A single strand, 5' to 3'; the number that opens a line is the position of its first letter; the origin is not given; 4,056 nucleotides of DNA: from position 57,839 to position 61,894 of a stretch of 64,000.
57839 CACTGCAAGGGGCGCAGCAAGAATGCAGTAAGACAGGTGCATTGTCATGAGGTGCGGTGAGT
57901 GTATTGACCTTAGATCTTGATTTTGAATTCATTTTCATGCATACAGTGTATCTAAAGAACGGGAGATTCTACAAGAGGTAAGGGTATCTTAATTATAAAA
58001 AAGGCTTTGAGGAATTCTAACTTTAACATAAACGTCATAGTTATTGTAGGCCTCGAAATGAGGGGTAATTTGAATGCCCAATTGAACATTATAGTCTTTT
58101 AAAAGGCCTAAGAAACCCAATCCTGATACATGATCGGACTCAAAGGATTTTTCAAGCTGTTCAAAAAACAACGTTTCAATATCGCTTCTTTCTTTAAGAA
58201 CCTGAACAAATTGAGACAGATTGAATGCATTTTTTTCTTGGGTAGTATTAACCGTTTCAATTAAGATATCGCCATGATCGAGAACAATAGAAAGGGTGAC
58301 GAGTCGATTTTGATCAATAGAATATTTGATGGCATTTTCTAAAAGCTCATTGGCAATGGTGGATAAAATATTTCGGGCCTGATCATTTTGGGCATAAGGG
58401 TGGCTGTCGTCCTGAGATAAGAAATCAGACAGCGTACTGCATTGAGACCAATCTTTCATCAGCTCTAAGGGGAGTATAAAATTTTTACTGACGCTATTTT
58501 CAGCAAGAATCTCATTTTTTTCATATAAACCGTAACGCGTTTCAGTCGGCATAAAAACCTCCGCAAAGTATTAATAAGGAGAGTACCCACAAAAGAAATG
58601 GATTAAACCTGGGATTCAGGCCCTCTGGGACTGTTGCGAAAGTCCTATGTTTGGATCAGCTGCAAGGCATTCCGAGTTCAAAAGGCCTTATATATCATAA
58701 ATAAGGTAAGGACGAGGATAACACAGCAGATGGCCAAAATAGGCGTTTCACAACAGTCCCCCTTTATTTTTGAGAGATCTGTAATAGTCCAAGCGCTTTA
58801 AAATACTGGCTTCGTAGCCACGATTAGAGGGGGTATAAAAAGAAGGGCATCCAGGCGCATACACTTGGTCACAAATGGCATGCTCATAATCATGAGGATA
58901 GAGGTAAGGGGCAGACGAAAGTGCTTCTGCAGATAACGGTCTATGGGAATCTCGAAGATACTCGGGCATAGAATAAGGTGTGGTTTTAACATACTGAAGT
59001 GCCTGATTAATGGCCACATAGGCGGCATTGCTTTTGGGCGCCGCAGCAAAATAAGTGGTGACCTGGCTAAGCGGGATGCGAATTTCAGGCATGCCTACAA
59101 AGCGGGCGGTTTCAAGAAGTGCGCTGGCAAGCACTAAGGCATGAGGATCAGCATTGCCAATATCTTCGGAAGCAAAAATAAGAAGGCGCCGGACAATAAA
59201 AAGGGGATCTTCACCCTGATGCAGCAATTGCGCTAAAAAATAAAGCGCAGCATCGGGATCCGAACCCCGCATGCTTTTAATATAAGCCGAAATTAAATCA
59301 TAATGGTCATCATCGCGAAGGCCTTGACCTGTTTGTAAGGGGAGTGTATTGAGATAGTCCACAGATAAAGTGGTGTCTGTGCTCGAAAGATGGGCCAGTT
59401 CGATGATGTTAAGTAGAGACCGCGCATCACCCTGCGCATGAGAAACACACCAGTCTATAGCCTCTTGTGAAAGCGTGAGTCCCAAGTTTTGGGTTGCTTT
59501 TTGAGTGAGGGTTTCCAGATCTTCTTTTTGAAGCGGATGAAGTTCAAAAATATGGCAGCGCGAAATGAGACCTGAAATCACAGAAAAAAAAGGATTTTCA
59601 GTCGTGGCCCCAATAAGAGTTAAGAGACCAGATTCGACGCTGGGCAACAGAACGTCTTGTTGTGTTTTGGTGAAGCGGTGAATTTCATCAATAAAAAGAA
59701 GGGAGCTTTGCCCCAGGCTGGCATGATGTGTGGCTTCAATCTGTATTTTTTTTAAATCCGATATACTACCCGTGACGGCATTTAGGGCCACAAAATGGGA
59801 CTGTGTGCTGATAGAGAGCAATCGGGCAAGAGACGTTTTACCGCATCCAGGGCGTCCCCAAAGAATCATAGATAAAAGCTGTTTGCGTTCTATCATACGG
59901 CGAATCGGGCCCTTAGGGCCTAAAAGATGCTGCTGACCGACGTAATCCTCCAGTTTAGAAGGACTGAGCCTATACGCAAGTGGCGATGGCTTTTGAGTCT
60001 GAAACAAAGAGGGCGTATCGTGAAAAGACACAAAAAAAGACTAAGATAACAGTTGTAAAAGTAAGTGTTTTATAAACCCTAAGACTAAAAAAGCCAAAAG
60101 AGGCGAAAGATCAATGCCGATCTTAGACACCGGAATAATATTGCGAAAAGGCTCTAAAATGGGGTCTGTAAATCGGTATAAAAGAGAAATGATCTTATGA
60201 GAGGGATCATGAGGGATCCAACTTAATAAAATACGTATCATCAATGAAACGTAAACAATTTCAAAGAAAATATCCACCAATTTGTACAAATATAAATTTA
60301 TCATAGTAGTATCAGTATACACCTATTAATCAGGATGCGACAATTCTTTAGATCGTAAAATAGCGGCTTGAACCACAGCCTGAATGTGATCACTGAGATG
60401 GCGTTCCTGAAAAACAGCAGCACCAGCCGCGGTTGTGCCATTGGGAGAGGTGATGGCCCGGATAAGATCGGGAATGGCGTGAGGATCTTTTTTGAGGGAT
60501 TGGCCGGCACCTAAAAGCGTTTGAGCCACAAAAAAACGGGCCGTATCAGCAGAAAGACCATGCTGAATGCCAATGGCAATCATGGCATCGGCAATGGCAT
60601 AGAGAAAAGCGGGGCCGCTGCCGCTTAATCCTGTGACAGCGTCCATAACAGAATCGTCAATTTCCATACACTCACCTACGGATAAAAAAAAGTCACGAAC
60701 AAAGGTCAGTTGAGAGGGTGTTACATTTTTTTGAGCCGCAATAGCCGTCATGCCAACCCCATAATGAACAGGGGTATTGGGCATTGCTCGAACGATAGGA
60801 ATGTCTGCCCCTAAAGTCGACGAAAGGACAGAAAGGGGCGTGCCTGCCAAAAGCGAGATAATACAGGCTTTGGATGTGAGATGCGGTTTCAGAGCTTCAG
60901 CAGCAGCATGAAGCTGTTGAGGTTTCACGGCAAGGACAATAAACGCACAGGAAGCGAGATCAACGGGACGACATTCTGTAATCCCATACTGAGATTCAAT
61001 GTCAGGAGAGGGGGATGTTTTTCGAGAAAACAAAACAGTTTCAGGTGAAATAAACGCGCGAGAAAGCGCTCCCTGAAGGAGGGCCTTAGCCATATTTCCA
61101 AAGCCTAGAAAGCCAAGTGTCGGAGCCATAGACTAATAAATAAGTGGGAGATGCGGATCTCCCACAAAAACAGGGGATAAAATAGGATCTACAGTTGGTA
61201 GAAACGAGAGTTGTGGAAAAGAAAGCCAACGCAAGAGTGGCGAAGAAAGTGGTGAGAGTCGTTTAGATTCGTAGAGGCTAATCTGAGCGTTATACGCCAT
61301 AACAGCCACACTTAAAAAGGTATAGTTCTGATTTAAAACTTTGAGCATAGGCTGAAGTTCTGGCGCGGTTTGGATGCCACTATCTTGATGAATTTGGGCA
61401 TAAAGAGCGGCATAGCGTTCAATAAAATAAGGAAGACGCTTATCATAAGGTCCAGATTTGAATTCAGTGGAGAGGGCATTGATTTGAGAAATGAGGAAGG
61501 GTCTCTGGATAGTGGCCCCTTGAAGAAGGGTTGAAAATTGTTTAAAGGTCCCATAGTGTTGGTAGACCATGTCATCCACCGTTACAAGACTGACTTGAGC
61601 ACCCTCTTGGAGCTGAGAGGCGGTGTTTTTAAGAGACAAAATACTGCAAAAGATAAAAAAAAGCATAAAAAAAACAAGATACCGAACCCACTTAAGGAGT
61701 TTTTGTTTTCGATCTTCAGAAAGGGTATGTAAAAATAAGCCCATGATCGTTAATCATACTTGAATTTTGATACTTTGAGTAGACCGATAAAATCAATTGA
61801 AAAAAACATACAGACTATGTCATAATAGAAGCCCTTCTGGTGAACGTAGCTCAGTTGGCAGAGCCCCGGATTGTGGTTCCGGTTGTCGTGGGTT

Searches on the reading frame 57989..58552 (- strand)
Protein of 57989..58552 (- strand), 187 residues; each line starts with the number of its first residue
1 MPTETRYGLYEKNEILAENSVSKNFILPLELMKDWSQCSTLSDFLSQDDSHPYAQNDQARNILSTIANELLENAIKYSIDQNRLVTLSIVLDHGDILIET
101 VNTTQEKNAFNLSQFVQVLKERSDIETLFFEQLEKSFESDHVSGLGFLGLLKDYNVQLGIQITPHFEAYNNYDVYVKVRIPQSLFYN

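Call 10: search_protein_families(library=pfam, proteins=[window:57989-58552:-], max_evalue=0.01)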
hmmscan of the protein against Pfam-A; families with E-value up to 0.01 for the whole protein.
window:57989-58552:- (187 aa): 1 family
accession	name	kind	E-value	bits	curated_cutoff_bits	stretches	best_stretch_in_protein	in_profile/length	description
PF19788.4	DUF6272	-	2.7e-05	24.3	26.6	1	57-164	9-126/134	Family of unknown function (DUF6272)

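Call 12: search_protein_families(library=ncbifam, proteins=[window:57989-58552:-], max_evalue=0.01)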
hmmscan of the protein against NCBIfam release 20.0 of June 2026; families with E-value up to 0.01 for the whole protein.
window:57989-58552:- (187 aa): 3 families
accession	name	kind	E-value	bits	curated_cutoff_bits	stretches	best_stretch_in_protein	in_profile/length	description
NF047703.1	slr1658_superfam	superfamily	2.4e-32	111.8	100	1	27-176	21-181/185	slr1658 superfamily regulator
NF052618.1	slr1658_cyano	equivalog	7.7e-26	90.9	200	1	42-180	47-189/191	slr1658 family protein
NF033091.0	HK_VanS_ACDEFG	equivalog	0.0093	15.1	400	0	60-108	187-234/293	vancomycin resistance histidine kinase VanS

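Call 74: find_encoding_contigs(protein=window:57989-58552:-, flank=3000, max_places=10)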
Protein window:57989-58552:- (187 aa): 6 contigs read that carry it; 3 places shown.
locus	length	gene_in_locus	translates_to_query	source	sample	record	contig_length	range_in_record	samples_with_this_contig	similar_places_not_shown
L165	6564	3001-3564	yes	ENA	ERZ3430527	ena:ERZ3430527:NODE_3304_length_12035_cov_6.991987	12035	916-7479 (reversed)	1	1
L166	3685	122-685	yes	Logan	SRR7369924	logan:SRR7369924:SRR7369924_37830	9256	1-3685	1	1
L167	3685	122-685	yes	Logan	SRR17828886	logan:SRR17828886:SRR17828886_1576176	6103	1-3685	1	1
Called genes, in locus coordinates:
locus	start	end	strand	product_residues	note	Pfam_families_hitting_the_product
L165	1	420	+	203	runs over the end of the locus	-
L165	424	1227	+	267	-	PF03807:F420_oxidored, PF14748:P5CR_dimer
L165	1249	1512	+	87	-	PF02325:CCB3_YggT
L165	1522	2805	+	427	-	PF05496:RuvB_N, PF00004:AAA, PF16193:AAA_assoc_2, PF12002:MgsA_C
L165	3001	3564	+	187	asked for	PF19788:DUF6272 (weak)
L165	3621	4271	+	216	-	PF02677:QueH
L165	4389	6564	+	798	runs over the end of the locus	PF04932:Wzy_C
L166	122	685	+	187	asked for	PF19788:DUF6272 (weak)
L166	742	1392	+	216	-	PF02677:QueH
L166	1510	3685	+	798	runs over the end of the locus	PF04932:Wzy_C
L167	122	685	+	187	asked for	PF19788:DUF6272 (weak)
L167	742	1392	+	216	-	PF02677:QueH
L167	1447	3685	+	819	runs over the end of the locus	PF04932:Wzy_C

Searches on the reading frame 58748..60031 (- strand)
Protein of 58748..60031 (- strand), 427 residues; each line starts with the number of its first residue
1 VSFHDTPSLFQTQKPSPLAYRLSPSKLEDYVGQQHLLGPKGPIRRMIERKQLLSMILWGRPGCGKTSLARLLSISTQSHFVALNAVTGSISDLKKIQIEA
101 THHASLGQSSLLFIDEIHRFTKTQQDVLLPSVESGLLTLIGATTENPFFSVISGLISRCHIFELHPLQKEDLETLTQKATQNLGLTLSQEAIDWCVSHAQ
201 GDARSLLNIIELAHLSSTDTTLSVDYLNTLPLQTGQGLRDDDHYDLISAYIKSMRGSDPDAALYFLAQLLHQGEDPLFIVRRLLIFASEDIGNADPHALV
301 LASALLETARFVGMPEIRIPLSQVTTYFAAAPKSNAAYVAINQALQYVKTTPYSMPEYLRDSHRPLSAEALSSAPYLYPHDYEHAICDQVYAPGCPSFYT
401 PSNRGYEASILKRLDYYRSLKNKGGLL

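Call 10: search_protein_families(library=pfam, proteins=[window:58748-60031:-], max_evalue=0.01)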
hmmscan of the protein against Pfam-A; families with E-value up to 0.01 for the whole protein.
window:58748-60031:- (427 aa): 14 families
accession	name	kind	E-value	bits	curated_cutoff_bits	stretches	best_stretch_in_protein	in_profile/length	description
PF12002.13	MgsA_C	-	2.4e-54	184.1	27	1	256-416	1-165/167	MgsA AAA+ ATPase C terminal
PF16193.11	AAA_assoc_2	-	2.9e-13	50.3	34.3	1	183-255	3-81/81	AAA C-terminal domain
PF05496.18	RuvB_N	-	1.2e-11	45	27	1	22-139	1-115/159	Holliday junction DNA helicase RuvB P-loop domain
PF00004.35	AAA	-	1.8e-11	45.1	21.2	1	55-161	1-125/131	ATPase family associated with various cellular activities (AAA)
PF07728.20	AAA_5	-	6.4e-05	23.4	22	1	55-136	2-94/139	AAA domain (dynein-related subfamily)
PF00158.32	Sigma54_activat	-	0.00023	21.3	20.2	0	107-147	92-132/168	Sigma-54 interaction domain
PF13401.12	AAA_22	-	0.00048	20.9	27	0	54-81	7-37/130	AAA domain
PF01078.27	Mg_chelatase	-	0.00056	19.8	20.3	0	104-146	102-144/207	Magnesium chelatase, subunit ChlI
PF13173.12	AAA_14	-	0.00077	19.9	27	1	56-127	6-81/129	AAA domain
PF05673.19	DUF815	-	0.0023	17.6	23.8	1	44-118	45-117/249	Protein of unknown function (DUF815)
PF22688.2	Hda_lid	-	0.0055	17.1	27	0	170-211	3-43/65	Hda, lid domain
PF20720.3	nSTAND3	-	0.0057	16.8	27.2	1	55-97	20-61/155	Novel STAND NTPase 3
PF24389.1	ORC-CDC6-like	-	0.007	15.6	27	0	55-82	35-61/571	ORC-CDC6-like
PF01443.25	Viral_helicase1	-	0.0091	16.3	21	0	59-130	5-81/228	Viral superfamily 1 RNA helicase core domain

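Call 16: find_related_loci(query=window:58748-60031:-, collection=genome_contigs, flank=6000)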
Query window:58748-60031:- (427 aa) in genome_contigs; peptide patterns used: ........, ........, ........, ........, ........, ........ (x = any residue, [..] = any of these).
600 stretches matched a pattern (row limit reached: there are more); 597 encode a relative of the query (tblastn E <= 1e-3); the best 80 are kept; 80 distinct loci.
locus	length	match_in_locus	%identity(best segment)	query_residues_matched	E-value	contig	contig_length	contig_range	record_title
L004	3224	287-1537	52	14-422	5e-151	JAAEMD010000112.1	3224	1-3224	MAG: bacterium isolate Bpl_23 BplG_CONTIG1220564, whole genome shotgun sequence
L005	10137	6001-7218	50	13-420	3e-132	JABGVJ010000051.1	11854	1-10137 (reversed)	MAG: bacterium isolate SI034_bin25 k141_419332, whole genome shotgun sequence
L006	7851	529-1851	43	1-422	2e-114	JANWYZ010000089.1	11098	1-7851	MAG: bacterium isolate SKYG83 NODE_89_length_11098_cov_2.830868, whole genome shotgun sequence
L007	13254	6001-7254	47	17-415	2e-114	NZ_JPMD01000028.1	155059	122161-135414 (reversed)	Clostridium sulfidigenes strain 113A c28, whole genome shotgun sequence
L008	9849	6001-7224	47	14-418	2e-113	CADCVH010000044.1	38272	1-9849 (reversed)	MAG: uncultured Rubrobacteraceae bacterium isolate AVDCRST_MAG02 genome assembly, contig: NODE256, whole genome shotgun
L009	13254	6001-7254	47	17-417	7e-113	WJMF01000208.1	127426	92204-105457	MAG: candidate division KSB1 bacterium isolate Bin_298 k141_3169634, whole genome shotgun sequence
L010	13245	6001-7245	47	17-419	9e-113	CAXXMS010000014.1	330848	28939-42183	MAG: Victivallales bacterium isolate d8e49a7d-28d4-4d0c-9e9d-00e207667c8a genome assembly, contig: contig_14, whole geno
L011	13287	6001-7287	45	14-424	3e-112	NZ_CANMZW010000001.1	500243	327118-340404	Uncultured Brevibacillus sp. isolate S4Y-50-3Z.fasta NODE_1, whole genome shotgun sequence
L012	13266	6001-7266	44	16-422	2e-111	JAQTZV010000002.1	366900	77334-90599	MAG: Desulfuromonadaceae bacterium isolate STC_69 NODE_31_length_366900_cov_17.426994_Sandtown_C, whole genome shotgun s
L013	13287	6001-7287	45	14-424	2e-111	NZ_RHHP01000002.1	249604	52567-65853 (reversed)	Brevibacillus centrosporus strain NRRL NRS 664 contig_2, whole genome shotgun sequence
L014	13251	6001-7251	45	16-418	4e-111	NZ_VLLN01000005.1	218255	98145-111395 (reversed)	Geobacter argillaceus strain ATCC BAA-1139 Ga0052872_scaffold00005.5, whole genome shotgun sequence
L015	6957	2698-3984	45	11-423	1e-110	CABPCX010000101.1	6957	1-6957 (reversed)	MAG: uncultured Clostridiales bacterium isolate MGYG-HGUT-04273 genome assembly, contig: GUT_GENOME262257_101, whole gen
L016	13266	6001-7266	45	15-423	4e-110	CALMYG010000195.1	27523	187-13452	MAG TPA_asm: uncultured Verrucomicrobia bacterium isolate SRR2107179_bin.42_CONCOCT_v1.1_MAG genome assembly, contig: ER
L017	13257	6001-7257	46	17-422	2e-109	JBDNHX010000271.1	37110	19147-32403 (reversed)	MAG: Planctomycetaceae bacterium isolate concoct.44.WLB k141_477971, whole genome shotgun sequence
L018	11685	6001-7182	49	16-393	2e-109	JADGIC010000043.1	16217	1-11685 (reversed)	MAG: Alicyclobacillaceae bacterium isolate HOG9 NODE_2201_length_16217_cov_12.662923, whole genome shotgun sequence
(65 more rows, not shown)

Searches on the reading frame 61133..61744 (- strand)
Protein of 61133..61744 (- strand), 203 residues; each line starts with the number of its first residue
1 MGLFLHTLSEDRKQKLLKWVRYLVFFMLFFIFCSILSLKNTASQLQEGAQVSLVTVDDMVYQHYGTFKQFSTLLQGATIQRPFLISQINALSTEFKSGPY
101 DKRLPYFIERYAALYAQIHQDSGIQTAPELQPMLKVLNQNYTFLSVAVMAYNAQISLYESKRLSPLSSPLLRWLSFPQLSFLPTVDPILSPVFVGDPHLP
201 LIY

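Call 30: find_encoding_contigs(protein=window:61133-61744:-, flank=10000, max_places=10)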
Protein window:61133-61744:- (203 aa): 5 contigs read that carry it; 4 places shown.
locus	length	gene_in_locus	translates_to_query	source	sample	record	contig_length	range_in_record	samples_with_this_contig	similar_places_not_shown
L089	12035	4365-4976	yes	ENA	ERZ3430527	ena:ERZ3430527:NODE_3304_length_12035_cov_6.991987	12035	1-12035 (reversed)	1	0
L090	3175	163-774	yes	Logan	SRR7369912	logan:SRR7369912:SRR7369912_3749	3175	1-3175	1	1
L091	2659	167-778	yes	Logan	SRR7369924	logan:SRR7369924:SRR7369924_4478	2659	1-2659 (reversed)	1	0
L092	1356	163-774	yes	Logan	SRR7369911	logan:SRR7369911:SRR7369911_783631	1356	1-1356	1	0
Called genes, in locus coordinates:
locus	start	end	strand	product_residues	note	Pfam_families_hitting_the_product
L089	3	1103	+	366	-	?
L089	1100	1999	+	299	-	-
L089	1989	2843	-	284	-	PF00701:DHDPS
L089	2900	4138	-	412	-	PF02646:RmuC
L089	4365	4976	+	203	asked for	-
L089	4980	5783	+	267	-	PF03807:F420_oxidored, PF14748:P5CR_dimer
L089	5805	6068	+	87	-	PF02325:CCB3_YggT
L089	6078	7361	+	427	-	PF05496:RuvB_N, PF00004:AAA, PF16193:AAA_assoc_2, PF12002:MgsA_C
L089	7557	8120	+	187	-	PF19788:DUF6272 (weak)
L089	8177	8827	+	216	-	PF02677:QueH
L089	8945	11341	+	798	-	PF04932:Wzy_C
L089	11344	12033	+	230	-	?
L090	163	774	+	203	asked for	-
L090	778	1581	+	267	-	PF03807:F420_oxidored, PF14748:P5CR_dimer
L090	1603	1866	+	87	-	PF02325:CCB3_YggT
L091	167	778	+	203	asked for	-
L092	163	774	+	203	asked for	-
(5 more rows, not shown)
